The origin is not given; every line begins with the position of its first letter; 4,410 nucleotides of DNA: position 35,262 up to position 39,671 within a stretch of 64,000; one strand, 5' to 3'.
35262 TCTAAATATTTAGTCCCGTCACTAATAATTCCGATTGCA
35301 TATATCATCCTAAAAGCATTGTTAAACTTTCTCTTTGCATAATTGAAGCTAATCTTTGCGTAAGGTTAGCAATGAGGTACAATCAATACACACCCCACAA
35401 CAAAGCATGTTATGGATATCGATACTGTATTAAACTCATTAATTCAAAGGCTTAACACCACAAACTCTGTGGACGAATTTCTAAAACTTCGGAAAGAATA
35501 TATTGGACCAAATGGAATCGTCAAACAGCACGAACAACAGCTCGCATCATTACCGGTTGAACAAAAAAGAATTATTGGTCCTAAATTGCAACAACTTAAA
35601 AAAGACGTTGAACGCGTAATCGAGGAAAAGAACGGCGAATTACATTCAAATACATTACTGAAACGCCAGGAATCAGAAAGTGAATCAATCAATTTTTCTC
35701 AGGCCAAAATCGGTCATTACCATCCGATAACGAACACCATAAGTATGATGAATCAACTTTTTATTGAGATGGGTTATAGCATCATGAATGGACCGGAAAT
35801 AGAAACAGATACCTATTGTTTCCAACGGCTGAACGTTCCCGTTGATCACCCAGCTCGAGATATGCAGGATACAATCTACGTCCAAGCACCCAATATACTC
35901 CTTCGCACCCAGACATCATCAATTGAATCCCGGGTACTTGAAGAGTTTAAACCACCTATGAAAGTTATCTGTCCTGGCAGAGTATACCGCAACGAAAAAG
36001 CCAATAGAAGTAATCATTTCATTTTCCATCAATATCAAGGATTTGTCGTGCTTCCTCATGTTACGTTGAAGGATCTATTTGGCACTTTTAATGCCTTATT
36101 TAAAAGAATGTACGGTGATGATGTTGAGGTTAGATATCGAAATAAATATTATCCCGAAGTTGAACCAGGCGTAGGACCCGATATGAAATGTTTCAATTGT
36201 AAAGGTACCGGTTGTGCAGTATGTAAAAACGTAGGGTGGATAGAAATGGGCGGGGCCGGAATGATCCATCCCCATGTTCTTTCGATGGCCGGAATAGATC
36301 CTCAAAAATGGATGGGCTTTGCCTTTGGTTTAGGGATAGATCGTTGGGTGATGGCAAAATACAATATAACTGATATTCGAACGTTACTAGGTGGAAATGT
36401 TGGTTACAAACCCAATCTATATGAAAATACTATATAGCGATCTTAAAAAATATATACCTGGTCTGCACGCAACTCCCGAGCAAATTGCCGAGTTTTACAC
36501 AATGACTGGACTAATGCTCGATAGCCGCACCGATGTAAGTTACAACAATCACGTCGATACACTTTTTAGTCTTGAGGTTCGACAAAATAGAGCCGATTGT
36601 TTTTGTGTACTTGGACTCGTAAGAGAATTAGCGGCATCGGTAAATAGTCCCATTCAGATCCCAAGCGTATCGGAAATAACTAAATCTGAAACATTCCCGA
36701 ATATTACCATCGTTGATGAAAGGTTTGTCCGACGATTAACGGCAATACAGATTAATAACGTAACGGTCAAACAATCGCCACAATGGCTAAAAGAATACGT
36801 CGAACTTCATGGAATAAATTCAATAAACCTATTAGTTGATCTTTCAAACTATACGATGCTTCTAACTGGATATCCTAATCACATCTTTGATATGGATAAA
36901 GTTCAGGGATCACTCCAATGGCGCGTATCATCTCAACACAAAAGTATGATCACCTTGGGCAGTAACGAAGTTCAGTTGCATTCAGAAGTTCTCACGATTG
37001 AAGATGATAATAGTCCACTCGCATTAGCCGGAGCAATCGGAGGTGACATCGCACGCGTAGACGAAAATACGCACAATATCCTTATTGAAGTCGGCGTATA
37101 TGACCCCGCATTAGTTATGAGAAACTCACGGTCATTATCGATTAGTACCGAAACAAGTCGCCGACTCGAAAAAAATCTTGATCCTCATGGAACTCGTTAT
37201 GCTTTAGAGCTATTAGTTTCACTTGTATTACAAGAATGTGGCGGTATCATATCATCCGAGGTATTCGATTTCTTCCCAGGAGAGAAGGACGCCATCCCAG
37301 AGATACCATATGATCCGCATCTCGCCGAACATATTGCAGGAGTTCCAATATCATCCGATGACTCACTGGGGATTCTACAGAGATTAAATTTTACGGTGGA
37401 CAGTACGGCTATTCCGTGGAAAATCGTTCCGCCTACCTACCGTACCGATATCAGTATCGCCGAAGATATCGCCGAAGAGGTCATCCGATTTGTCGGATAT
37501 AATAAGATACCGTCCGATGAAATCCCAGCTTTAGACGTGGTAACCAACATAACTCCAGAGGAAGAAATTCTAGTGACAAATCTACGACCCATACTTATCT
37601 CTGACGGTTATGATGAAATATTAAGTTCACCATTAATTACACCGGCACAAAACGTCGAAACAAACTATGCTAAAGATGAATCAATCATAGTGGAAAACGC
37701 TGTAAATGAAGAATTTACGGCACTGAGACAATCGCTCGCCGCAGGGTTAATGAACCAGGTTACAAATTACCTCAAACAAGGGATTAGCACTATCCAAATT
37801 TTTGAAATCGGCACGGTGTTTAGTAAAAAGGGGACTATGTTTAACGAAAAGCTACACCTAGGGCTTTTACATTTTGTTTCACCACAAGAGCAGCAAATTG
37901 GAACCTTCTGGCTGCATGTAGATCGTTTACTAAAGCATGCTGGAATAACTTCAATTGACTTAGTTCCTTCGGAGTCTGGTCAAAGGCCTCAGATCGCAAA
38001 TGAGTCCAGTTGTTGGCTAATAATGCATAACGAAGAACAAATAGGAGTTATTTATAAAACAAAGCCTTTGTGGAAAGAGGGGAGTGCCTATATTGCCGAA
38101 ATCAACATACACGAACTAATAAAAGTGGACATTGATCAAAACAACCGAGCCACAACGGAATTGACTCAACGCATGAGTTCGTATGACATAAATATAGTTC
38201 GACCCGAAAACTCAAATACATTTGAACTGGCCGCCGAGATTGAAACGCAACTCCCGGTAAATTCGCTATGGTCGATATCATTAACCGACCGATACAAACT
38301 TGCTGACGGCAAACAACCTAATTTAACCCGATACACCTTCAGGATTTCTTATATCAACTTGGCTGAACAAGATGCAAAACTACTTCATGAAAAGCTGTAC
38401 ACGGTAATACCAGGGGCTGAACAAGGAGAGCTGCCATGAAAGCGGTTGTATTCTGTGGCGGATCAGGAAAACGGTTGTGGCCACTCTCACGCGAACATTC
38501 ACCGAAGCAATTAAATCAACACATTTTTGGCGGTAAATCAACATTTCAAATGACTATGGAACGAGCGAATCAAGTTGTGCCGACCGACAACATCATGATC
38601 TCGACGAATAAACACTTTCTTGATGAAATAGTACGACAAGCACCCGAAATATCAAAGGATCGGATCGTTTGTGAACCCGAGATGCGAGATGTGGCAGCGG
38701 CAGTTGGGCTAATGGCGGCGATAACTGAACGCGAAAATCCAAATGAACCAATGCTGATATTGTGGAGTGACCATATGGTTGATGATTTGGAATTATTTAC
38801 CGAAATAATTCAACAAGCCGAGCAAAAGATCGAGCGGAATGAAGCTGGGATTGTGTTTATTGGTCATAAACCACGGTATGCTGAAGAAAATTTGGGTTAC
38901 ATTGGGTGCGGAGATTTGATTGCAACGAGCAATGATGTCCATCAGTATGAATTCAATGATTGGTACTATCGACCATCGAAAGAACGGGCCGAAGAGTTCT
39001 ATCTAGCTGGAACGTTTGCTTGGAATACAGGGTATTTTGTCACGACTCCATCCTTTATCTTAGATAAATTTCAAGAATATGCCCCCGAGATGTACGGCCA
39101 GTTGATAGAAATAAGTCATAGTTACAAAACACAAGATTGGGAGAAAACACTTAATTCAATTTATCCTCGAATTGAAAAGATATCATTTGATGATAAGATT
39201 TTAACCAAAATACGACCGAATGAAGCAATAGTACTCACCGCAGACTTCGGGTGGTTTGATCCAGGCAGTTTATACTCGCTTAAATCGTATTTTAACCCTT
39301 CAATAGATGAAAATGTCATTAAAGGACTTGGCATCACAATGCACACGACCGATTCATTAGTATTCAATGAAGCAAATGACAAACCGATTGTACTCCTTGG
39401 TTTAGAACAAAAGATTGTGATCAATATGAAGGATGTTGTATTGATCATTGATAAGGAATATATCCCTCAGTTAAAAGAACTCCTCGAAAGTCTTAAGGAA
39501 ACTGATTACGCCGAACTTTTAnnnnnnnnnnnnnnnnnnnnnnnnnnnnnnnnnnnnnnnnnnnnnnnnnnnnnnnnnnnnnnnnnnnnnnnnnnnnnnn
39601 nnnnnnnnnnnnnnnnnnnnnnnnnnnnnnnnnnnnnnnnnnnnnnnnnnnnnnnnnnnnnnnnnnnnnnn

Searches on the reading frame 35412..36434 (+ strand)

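Call 13: search_protein_families(library=pfam, proteins=[window:35412-36434:+], max_evalue=0.01)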
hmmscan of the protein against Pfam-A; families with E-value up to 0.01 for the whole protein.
window:35412-36434:+ (341 aa): 2 families
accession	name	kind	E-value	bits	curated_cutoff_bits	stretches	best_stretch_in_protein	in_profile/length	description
PF01409.25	tRNA-synt_2d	-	8.7e-76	255.1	19.8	1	95-331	8-241/246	tRNA synthetases class II core domain (F)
PF02912.23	Phe_tRNA-synt_N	-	4.4e-09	36.6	22.3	1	19-82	2-65/69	Aminoacyl tRNA synthetase class II, N-terminal domain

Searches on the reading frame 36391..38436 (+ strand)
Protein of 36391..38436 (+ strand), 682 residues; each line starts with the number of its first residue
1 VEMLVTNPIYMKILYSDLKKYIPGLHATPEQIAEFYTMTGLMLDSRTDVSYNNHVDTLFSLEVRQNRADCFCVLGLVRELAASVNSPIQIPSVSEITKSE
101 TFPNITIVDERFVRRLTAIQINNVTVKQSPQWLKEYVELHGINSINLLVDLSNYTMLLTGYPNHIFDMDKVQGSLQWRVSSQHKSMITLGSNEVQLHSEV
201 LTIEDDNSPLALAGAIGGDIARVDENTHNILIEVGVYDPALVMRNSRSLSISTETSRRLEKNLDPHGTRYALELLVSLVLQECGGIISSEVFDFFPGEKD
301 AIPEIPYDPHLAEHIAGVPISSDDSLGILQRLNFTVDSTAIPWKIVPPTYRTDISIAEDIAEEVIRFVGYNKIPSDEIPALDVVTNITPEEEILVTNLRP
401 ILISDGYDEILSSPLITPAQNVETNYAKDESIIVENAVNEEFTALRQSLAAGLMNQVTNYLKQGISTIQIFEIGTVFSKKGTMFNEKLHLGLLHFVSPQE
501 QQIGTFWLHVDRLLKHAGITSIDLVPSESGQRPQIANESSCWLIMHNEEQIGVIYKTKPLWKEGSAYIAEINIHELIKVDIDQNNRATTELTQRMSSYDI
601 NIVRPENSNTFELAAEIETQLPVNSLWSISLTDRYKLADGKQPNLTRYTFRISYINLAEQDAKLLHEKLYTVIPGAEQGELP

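Call 13: search_protein_families(library=pfam, proteins=[window:36391-38436:+], max_evalue=0.01)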
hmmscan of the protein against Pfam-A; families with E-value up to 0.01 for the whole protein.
window:36391-38436:+ (682 aa): 3 families
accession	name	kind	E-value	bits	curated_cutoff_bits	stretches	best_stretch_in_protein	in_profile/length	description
PF03483.22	B3_4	-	2.6e-47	161.1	29.3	1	114-284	3-174/174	B3/4 domain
PF17759.6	tRNA_synthFbeta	-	2.6e-18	66.7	22.4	1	378-556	5-192/214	Phenylalanyl tRNA synthetase beta chain CLM domain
PF03484.21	B5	-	5e-15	55.9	28.6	1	308-370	4-67/67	tRNA synthetase B5 domain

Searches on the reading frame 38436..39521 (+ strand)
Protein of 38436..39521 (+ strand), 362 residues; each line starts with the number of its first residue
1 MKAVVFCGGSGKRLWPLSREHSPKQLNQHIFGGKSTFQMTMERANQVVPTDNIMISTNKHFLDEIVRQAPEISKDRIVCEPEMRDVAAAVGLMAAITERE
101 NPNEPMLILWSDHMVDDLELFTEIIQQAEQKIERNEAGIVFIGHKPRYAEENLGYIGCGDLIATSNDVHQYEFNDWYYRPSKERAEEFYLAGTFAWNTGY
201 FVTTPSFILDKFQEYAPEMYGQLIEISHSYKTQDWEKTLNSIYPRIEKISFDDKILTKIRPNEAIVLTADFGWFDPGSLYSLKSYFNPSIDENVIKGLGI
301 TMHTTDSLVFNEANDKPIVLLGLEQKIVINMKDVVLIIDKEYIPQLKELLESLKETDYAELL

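Call 13: search_protein_families(library=pfam, proteins=[window:38436-39521:+], max_evalue=0.01)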
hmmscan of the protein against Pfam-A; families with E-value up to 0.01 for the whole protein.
window:38436-39521:+ (362 aa): 3 families
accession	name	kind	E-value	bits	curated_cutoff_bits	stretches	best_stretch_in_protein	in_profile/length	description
PF00483.29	NTP_transferase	-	6.4e-25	88.6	21.2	1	2-282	1-235/245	Nucleotidyl transferase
PF22640.1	ManC_GMP_beta-helix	-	1.3e-06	28.6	27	1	304-353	8-55/55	MannoseP isomerase/GMP-like beta-helix domain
PF12804.13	NTP_transf_3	-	0.00018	22.1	27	1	3-130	1-113/160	MobA-like NTP transferase domain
